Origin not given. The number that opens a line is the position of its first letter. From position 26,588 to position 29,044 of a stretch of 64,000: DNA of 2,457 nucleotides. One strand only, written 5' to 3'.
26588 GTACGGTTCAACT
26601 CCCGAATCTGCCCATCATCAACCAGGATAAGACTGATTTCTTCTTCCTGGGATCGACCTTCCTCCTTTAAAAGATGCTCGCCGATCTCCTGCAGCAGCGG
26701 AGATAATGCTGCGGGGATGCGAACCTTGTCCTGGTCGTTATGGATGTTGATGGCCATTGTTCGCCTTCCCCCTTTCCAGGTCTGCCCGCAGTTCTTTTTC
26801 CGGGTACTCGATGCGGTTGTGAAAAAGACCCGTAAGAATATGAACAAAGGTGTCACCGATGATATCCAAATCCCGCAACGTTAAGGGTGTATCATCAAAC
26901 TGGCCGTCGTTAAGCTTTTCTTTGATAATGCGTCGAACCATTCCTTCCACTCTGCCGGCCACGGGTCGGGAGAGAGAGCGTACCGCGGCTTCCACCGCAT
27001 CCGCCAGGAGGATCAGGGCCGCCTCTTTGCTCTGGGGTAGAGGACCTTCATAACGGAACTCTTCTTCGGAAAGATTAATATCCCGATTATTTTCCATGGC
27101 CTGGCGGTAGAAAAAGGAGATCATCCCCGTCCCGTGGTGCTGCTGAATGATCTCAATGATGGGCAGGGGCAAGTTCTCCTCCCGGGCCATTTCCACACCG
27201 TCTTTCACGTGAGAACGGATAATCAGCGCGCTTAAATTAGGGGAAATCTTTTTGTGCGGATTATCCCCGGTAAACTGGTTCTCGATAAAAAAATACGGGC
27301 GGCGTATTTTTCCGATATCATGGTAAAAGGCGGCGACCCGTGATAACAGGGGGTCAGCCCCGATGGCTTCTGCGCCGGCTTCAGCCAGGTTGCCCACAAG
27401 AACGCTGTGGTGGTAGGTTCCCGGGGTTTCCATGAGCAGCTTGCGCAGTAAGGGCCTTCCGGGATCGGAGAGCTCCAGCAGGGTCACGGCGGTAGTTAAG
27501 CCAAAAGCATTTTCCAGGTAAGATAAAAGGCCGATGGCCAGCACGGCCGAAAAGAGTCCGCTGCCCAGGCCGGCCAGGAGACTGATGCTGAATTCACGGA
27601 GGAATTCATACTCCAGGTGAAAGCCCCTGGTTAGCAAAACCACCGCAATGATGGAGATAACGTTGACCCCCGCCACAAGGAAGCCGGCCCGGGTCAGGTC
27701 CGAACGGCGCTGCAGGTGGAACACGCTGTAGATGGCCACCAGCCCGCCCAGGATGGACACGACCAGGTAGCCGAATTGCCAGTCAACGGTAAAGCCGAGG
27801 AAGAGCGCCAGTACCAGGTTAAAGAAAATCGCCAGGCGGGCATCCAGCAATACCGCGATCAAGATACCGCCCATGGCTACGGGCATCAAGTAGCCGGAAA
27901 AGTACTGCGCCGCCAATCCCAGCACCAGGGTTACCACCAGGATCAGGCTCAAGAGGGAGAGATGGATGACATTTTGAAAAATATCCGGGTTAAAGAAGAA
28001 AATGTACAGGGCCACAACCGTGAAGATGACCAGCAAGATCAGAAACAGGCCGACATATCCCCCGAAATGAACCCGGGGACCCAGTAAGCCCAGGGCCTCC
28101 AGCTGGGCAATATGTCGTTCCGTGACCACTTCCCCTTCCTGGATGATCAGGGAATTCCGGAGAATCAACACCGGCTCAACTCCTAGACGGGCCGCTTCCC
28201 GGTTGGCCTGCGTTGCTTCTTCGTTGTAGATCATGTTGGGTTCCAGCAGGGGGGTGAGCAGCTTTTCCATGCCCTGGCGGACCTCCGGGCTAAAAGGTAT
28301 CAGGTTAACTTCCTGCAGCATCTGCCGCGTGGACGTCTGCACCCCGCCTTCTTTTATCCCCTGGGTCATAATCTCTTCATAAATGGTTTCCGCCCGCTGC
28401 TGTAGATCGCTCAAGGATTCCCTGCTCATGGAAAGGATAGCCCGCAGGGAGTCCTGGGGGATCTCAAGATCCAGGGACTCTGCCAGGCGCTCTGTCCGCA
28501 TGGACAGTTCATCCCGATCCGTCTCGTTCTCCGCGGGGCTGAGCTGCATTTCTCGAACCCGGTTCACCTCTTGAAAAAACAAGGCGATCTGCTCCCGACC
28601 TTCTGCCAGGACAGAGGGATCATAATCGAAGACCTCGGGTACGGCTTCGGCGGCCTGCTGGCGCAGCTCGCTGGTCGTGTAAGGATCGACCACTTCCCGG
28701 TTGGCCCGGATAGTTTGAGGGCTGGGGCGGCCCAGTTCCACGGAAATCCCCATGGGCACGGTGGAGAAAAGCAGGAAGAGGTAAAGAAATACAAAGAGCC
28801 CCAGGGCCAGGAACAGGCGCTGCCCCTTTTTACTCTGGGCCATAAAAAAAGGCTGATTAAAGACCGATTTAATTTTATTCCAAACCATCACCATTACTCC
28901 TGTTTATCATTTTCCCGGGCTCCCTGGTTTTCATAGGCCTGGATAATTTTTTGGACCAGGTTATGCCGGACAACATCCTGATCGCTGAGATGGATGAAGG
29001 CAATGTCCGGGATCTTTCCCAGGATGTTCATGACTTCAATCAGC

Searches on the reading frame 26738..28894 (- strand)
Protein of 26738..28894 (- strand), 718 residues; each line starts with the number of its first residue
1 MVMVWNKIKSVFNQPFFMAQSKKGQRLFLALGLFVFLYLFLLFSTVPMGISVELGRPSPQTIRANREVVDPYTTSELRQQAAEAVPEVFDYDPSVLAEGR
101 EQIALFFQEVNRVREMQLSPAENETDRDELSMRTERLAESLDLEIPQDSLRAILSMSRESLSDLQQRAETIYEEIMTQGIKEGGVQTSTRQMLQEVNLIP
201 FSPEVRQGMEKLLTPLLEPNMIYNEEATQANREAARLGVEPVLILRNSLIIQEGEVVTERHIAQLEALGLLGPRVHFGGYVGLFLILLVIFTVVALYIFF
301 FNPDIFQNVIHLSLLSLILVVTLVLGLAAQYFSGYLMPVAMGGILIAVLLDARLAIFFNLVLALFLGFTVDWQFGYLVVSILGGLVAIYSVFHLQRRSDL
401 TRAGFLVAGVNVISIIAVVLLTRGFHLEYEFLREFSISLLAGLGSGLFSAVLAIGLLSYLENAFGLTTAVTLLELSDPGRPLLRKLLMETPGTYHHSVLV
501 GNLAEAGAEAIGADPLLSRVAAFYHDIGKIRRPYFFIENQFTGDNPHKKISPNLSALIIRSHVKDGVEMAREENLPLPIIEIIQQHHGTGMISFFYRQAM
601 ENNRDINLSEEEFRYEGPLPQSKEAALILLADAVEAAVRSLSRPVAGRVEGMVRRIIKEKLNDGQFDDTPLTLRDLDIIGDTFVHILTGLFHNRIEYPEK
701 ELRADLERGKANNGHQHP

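Call 69: find_encoding_contigs(protein=window:26738-28894:-, flank=10000, max_places=1)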
Protein window:26738-28894:- (718 aa): no gene with exactly this product is on record in the collection.

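Call 73: search_protein_families(library=pfam, proteins=[window:26738-28894:-], max_evalue=0.00001)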
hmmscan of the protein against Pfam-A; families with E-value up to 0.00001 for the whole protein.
window:26738-28894:- (718 aa): 3 families
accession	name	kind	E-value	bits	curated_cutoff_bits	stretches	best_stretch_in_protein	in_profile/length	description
PF07697.16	7TMR-HDED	-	1.8e-52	179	27.6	1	54-271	2-223/224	7TM-HD extracellular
PF07698.17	7TM-7TMR_HD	-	6.1e-35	121.3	29.4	1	279-468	3-190/190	7TM receptor with intracellular HD hydrolase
PF01966.28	HD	-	1.8e-19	70.6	22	1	493-636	1-115/116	HD domain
